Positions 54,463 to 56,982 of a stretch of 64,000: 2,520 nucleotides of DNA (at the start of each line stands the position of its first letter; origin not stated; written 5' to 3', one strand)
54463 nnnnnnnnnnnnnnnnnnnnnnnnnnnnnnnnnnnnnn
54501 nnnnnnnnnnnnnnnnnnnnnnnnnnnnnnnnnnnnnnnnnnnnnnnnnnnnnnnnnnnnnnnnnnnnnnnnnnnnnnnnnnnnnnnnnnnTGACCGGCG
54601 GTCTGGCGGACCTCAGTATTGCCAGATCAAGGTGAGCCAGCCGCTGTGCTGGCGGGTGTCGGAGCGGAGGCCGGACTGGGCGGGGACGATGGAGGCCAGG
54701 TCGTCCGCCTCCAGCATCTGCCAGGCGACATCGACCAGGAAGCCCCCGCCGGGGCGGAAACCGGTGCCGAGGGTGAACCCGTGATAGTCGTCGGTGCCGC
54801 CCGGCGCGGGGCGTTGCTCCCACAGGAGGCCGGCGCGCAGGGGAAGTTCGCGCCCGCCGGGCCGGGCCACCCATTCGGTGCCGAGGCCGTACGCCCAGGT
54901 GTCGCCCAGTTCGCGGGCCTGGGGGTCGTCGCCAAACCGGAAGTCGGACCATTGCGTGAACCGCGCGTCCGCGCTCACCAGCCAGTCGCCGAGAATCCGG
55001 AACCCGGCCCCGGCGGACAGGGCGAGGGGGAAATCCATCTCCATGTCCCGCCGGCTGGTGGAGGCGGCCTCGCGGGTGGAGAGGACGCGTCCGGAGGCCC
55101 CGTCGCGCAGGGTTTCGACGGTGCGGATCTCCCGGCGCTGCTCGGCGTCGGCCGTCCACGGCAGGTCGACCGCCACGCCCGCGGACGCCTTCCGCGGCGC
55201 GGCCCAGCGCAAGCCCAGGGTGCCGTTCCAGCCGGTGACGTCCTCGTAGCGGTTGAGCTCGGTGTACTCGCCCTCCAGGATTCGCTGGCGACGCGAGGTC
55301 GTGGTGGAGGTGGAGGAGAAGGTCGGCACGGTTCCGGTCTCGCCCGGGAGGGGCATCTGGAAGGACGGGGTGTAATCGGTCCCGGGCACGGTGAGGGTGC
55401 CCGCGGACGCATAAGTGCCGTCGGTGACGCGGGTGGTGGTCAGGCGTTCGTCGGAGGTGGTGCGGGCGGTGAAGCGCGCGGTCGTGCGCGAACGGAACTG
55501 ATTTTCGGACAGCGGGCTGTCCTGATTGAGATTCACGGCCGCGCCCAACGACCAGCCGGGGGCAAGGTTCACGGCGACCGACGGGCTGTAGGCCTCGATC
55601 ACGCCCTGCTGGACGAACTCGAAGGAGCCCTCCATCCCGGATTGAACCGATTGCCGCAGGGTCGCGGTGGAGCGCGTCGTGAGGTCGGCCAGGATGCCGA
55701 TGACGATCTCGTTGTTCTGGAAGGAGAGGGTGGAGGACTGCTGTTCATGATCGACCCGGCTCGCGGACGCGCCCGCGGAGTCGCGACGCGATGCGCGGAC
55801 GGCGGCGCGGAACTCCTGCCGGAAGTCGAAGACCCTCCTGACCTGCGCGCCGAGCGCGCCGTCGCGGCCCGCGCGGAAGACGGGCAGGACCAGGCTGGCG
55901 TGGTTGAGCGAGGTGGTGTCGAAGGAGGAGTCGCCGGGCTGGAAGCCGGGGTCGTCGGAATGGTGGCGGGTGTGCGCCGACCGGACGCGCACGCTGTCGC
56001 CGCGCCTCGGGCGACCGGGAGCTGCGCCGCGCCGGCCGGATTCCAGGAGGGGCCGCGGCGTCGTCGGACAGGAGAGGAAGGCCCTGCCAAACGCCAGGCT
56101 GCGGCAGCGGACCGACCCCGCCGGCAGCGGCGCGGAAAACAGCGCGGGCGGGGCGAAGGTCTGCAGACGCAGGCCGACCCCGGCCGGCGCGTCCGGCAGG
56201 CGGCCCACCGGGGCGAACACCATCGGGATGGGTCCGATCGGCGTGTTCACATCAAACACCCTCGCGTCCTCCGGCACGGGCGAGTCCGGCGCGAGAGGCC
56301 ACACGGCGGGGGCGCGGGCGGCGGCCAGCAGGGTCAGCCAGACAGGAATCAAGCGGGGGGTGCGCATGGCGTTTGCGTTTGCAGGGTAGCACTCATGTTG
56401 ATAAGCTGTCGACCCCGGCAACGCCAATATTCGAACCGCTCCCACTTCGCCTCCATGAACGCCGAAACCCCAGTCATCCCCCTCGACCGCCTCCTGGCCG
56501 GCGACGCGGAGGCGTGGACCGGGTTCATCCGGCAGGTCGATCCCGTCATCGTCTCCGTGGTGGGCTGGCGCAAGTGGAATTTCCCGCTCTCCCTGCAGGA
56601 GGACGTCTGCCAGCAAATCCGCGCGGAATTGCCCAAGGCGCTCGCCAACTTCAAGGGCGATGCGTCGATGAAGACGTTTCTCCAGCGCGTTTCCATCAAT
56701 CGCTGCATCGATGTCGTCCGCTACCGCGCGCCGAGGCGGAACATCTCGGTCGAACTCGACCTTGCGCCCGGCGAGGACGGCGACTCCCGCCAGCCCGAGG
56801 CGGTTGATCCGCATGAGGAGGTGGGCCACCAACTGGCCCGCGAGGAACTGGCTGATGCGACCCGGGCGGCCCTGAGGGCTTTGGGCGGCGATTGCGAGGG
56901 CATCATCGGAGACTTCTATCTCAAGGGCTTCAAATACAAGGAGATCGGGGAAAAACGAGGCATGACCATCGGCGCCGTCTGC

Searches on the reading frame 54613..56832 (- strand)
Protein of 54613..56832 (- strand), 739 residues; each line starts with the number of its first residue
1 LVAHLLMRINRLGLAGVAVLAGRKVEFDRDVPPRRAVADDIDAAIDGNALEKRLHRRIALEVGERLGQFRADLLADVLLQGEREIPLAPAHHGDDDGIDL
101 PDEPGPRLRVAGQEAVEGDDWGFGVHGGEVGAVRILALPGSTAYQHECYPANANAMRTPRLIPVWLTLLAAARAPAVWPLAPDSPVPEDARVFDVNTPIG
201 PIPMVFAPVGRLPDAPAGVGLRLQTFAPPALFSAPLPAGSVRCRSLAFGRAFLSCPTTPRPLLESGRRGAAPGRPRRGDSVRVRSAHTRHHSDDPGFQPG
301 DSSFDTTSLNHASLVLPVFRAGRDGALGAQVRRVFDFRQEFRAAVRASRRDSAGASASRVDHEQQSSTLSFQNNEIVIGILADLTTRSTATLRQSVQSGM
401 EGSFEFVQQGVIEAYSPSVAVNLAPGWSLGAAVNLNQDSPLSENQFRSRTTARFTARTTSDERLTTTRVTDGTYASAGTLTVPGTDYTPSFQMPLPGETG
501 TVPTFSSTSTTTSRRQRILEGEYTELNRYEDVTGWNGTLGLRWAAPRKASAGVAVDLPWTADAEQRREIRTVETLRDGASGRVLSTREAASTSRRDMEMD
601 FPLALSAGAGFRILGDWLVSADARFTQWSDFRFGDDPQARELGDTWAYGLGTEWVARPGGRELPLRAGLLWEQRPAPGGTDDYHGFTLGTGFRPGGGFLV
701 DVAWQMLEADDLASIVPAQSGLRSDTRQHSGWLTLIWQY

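Call 55: search_protein_families(library=pfam, proteins=[window:54613-56832:-], max_evalue=0.001)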
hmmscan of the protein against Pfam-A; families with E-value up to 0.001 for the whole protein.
window:54613-56832:- (739 aa): 1 family
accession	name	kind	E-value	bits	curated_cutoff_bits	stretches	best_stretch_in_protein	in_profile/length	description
PF03349.22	Toluene_X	-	1.4e-06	27.5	29.7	1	591-707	253-382/421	Outer membrane protein transport protein (OMPP1/FadL/TodX)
